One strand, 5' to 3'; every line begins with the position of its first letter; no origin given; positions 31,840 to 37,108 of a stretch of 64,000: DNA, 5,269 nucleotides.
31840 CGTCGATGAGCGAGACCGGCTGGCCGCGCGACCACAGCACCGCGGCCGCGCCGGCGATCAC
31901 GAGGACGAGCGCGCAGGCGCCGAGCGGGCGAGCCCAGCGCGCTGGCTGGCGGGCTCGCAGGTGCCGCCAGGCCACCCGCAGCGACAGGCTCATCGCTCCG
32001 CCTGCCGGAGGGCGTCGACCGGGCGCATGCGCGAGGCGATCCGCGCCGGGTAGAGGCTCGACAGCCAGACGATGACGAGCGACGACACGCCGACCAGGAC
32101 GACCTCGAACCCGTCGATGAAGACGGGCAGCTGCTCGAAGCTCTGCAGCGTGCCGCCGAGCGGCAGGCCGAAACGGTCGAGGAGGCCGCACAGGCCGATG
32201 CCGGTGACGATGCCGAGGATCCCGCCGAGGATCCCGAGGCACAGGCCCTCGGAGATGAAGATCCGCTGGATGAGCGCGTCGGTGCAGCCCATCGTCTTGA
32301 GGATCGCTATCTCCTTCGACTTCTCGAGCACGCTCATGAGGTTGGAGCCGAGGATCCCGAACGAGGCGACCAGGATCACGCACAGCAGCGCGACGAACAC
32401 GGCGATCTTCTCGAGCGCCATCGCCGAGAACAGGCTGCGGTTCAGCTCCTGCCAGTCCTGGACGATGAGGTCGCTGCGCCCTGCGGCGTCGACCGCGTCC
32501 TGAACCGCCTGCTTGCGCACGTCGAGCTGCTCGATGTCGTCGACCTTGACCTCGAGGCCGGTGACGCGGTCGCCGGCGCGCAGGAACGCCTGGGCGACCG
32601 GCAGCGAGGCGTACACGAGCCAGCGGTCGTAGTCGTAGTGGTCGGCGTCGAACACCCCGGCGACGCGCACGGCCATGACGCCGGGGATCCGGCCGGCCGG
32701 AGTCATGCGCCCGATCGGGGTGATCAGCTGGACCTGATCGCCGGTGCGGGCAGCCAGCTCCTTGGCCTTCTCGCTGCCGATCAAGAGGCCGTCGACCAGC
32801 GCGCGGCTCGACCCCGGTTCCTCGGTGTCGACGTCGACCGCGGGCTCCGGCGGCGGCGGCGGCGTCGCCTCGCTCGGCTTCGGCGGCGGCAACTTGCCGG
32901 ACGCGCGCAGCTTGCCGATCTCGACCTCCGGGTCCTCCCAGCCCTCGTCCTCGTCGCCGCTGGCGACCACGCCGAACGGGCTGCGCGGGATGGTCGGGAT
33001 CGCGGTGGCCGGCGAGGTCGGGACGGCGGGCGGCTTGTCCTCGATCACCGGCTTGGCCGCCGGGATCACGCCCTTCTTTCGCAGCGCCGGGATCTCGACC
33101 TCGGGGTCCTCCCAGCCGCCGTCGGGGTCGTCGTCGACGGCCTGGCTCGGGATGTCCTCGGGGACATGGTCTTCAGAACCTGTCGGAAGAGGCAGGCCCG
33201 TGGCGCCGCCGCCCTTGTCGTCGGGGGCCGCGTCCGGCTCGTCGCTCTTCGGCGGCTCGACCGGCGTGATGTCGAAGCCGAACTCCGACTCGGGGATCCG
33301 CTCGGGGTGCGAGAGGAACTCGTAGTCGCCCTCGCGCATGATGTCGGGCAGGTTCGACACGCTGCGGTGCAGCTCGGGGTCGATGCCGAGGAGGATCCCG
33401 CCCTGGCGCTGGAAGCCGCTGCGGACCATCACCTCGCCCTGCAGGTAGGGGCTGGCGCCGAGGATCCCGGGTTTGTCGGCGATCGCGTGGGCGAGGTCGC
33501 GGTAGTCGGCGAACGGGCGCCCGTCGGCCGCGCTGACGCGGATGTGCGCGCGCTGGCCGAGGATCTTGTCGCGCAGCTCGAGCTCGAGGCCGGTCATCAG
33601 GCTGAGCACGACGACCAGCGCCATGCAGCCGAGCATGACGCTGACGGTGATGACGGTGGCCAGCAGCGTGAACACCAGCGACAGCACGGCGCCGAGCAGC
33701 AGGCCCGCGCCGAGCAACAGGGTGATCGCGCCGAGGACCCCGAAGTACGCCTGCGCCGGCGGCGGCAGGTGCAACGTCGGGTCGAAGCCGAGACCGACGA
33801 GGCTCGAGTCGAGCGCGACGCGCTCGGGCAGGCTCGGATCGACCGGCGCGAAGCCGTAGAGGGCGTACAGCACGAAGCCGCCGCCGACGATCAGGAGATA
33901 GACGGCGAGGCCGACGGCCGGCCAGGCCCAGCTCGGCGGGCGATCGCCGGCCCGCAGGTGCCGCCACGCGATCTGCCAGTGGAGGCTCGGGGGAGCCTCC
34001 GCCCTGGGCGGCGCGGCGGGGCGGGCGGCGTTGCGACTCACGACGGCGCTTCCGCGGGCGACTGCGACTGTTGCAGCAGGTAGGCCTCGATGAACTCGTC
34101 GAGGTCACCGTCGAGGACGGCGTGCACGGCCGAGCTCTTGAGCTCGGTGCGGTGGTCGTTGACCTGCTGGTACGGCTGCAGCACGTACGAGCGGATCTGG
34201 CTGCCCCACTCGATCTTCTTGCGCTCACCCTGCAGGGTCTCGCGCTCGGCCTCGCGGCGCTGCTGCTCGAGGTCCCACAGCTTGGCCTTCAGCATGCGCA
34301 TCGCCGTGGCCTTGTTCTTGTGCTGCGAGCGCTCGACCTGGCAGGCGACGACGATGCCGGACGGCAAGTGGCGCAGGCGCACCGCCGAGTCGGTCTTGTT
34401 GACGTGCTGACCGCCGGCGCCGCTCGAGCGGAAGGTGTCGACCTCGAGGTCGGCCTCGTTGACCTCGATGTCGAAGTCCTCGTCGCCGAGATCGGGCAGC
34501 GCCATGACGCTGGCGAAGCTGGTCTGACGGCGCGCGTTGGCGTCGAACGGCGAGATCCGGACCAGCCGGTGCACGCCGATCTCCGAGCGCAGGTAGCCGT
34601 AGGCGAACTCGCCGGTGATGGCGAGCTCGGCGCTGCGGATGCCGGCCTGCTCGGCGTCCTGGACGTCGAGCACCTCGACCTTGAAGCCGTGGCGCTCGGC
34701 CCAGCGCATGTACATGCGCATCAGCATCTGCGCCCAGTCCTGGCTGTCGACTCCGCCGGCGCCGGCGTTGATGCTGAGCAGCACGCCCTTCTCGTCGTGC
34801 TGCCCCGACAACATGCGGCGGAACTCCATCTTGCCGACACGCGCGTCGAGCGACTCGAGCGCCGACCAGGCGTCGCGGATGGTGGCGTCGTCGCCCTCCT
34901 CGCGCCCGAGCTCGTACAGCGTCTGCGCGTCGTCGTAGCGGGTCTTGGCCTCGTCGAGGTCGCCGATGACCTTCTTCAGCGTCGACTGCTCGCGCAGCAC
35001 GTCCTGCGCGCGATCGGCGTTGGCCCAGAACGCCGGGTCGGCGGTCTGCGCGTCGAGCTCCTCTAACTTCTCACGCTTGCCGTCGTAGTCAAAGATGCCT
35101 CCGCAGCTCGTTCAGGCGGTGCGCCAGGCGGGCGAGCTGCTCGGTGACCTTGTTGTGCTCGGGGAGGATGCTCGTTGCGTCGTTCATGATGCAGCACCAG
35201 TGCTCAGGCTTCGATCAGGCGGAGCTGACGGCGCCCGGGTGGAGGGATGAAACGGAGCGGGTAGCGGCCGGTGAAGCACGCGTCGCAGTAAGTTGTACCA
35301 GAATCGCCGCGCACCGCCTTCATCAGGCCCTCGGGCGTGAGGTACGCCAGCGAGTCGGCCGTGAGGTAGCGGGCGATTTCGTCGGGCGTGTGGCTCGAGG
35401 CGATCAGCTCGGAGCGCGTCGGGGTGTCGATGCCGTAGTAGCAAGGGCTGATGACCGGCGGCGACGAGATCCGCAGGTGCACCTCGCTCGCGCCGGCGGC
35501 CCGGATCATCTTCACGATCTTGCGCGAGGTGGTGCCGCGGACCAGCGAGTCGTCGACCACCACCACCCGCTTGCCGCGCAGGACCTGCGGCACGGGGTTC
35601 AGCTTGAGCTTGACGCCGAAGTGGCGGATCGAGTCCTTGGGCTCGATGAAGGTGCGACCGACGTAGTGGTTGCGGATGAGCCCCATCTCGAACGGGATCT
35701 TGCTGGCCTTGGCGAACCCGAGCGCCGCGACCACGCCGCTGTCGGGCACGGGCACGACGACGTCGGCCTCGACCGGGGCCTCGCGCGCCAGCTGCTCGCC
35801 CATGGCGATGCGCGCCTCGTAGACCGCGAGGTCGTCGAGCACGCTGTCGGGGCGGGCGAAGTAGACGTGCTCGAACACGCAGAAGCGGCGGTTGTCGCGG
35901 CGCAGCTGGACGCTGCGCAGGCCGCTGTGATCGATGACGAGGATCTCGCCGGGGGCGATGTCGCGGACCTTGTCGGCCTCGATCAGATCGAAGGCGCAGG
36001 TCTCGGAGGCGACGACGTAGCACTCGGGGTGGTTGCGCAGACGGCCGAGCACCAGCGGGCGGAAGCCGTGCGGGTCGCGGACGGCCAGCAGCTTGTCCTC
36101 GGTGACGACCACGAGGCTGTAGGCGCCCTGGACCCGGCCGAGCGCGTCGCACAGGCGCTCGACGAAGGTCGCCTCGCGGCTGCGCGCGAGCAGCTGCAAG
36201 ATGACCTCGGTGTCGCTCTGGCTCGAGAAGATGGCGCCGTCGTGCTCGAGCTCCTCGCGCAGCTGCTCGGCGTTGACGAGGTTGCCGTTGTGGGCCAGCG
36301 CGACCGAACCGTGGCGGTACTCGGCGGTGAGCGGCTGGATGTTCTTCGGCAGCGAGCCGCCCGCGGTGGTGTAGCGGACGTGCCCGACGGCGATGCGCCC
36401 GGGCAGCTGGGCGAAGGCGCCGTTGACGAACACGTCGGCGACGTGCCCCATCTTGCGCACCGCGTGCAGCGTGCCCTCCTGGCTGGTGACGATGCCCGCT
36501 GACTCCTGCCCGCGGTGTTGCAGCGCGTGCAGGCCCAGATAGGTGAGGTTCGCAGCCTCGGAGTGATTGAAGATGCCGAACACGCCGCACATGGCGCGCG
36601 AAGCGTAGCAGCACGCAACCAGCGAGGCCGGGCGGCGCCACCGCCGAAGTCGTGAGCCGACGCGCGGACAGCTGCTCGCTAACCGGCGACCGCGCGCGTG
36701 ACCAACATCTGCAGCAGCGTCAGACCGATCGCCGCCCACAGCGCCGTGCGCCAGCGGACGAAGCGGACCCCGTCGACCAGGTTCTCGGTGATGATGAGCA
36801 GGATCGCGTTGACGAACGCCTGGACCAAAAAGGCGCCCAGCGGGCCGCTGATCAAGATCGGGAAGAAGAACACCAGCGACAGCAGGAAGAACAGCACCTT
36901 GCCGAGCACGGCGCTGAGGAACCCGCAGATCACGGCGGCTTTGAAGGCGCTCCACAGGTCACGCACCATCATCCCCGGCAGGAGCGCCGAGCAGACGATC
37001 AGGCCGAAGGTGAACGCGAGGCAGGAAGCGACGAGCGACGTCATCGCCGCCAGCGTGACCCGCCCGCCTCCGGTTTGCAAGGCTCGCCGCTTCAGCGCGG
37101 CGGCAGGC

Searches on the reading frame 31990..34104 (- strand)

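Call 44: search_protein_families(library=pfam, proteins=[window:31990-34104:-], max_evalue=0.00001)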
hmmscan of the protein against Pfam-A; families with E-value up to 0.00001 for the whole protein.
window:31990-34104:- (704 aa): 2 families
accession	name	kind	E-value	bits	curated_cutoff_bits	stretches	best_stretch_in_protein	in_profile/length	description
PF02687.27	FtsX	-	7e-16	58.8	25.5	1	571-694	2-119/120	FtsX-like permease C-terminal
PF12704.14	MacB_PCD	-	9.1e-09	36.3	27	0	154-259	6-108/207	MacB-like periplasmic core domain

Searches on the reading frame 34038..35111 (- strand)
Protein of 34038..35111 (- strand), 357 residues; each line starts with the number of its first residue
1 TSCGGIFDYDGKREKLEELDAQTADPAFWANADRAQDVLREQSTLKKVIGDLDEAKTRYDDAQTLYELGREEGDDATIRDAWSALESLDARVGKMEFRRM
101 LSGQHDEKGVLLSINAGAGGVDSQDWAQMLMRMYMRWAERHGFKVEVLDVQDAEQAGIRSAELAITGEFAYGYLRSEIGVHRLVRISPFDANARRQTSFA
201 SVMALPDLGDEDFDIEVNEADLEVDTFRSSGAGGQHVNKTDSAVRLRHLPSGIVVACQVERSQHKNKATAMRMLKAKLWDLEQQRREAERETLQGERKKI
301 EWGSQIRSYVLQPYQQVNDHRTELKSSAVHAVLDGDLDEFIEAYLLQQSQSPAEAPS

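Call 45: search_protein_families(library=pfam, proteins=[window:34038-35111:-], max_evalue=0.00001)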
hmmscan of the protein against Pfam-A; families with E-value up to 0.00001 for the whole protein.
window:34038-35111:- (357 aa): 2 families
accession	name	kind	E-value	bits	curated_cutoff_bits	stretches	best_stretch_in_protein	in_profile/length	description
PF03462.23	PCRF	-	5e-56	190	24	1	13-202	2-194/194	PCRF domain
PF00472.26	RF-1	-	2.1e-43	147.4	35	1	212-321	2-116/116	RF-1 domain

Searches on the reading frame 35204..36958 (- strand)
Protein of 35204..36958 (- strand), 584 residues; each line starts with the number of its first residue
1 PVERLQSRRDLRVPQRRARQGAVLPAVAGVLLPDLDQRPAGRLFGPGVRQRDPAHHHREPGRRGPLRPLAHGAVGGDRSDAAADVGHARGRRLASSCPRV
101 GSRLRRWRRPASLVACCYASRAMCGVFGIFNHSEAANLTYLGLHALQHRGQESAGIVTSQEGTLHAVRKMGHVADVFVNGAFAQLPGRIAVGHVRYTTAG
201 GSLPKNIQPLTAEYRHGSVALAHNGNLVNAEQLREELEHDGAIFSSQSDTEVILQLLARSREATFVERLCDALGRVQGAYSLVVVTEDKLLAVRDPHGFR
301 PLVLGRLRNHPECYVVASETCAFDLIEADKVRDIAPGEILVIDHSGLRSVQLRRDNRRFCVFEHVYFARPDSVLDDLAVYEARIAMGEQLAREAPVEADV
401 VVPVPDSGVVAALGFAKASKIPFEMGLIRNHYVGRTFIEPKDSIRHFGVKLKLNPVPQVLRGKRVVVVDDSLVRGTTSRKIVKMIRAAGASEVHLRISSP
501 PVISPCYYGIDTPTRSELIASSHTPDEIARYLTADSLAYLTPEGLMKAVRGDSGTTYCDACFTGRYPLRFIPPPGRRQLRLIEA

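Call 45: search_protein_families(library=pfam, proteins=[window:35204-36958:-], max_evalue=0.00001)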
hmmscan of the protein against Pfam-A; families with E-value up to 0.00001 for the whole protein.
window:35204-36958:- (584 aa): 3 families
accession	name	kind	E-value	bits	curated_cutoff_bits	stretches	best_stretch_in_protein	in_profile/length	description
PF13537.11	GATase_7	-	1.3e-20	74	25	1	203-323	9-121/123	Glutamine amidotransferase domain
PF13522.11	GATase_6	-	3.7e-20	72.7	27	1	186-311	9-122/130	Glutamine amidotransferase domain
PF00156.33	Pribosyltran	-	3e-07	30.3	26.3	1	380-495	12-120/158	Phosphoribosyl transferase domain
